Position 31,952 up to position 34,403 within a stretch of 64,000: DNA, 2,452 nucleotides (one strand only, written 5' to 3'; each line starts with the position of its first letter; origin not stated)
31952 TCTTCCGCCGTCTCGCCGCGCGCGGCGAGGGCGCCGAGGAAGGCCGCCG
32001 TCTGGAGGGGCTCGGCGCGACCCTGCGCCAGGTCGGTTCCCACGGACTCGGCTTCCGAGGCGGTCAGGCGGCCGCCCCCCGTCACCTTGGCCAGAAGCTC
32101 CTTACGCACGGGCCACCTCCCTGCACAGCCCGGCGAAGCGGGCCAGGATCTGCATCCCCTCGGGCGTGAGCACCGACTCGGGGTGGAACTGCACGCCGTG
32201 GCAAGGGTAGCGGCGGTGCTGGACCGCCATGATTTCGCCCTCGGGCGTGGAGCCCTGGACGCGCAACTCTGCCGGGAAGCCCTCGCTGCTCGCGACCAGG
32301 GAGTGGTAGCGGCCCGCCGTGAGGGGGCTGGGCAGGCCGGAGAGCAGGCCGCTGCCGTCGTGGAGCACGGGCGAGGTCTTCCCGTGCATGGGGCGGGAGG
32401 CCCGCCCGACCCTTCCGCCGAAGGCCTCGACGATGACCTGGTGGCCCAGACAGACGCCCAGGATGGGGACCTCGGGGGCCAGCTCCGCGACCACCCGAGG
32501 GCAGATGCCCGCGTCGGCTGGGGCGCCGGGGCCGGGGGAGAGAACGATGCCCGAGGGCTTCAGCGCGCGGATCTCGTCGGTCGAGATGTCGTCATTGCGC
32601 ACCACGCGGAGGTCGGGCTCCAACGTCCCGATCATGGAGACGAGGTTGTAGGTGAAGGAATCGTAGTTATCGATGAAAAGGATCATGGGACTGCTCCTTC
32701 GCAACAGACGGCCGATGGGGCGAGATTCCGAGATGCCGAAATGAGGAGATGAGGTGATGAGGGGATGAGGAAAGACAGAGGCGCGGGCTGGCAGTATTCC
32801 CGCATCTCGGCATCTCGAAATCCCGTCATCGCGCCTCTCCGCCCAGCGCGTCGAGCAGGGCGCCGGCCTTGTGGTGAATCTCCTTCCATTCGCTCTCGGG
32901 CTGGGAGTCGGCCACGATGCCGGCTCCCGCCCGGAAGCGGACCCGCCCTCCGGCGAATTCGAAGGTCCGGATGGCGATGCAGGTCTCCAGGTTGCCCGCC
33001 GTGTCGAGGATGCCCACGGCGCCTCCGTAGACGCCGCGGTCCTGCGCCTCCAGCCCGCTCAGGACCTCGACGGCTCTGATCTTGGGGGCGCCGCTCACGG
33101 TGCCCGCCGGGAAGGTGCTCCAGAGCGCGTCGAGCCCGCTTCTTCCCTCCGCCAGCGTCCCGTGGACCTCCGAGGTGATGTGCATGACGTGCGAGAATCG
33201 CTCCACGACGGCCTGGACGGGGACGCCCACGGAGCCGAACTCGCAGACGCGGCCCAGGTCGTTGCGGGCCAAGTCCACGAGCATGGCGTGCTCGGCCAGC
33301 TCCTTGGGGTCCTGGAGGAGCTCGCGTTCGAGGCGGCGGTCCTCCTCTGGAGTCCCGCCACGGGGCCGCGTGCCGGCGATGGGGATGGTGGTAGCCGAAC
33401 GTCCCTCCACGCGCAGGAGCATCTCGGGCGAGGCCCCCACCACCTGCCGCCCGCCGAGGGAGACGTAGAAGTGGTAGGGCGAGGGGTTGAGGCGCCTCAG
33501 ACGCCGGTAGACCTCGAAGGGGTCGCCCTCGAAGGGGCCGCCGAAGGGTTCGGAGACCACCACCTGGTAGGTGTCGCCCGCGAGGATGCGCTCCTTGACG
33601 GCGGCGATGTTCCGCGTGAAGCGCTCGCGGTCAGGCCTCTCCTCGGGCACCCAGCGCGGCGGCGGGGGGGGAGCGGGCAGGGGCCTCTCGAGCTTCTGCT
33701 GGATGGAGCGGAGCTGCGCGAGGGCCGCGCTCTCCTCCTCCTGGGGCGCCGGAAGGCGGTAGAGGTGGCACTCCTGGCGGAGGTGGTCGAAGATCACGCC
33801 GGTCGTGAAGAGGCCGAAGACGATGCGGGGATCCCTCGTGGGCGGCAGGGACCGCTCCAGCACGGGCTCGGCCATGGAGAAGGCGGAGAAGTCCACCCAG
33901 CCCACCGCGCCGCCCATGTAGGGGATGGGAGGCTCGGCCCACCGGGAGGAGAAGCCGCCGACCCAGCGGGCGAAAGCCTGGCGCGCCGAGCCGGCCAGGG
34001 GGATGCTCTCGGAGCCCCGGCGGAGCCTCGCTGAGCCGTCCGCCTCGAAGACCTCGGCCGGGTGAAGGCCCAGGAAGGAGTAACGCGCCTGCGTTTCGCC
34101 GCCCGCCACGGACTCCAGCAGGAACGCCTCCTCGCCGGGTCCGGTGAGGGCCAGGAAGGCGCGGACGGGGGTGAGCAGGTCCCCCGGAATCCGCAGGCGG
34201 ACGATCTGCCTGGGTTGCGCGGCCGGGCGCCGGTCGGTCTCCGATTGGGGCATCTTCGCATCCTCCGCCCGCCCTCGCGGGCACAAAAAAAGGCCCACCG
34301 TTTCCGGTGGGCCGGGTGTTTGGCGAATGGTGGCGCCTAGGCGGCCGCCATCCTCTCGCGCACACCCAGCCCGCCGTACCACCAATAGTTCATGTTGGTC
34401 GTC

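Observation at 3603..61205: Window-wide family of phase-coherent 7-8 nt tandem arrays, purine-rich on one strand, at 17 or more intergenic loci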

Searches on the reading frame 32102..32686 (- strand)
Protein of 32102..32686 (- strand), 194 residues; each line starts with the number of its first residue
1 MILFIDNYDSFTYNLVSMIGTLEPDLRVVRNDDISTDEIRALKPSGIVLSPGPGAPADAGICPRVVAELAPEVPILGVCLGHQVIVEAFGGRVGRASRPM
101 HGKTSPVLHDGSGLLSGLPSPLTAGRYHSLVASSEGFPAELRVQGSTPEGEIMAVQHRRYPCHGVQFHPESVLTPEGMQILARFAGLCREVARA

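Call 61: search_protein_families(library=pfam, proteins=[window:32102-32686:-])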
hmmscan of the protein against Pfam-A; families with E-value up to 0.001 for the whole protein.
window:32102-32686:- (194 aa): 2 families
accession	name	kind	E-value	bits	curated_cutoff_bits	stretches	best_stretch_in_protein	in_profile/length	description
PF00117.34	GATase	-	1.8e-55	188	22.8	1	4-184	2-186/190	Glutamine amidotransferase class-I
PF07722.19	Peptidase_C26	-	1.8e-08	34.9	20.5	1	66-170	99-219/219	Peptidase C26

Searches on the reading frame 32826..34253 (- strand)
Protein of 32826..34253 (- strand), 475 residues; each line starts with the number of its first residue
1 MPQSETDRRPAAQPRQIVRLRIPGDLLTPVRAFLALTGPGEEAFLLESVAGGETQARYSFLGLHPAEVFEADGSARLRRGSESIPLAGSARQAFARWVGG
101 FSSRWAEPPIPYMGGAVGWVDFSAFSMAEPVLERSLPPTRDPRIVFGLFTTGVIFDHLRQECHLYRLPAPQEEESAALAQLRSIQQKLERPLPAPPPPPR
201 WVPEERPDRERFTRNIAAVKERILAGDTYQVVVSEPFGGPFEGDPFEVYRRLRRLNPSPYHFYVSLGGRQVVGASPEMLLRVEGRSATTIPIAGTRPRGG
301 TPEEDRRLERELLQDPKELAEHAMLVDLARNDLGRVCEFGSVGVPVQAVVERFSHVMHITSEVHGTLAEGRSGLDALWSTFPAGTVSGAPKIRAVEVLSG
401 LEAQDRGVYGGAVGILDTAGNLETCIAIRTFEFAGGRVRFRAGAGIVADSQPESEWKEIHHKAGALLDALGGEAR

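Call 61: search_protein_families(library=pfam, proteins=[window:32826-34253:-])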
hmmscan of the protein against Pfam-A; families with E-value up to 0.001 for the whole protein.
window:32826-34253:- (475 aa): 2 families
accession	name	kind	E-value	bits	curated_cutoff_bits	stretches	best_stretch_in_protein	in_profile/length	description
PF00425.24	Chorismate_bind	-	6.8e-91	304.8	27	1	209-462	2-257/257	chorismate binding enzyme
PF04715.19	Anth_synt_I_N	-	4e-14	53.5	23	1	25-164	1-140/140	Anthranilate synthase component I, N terminal region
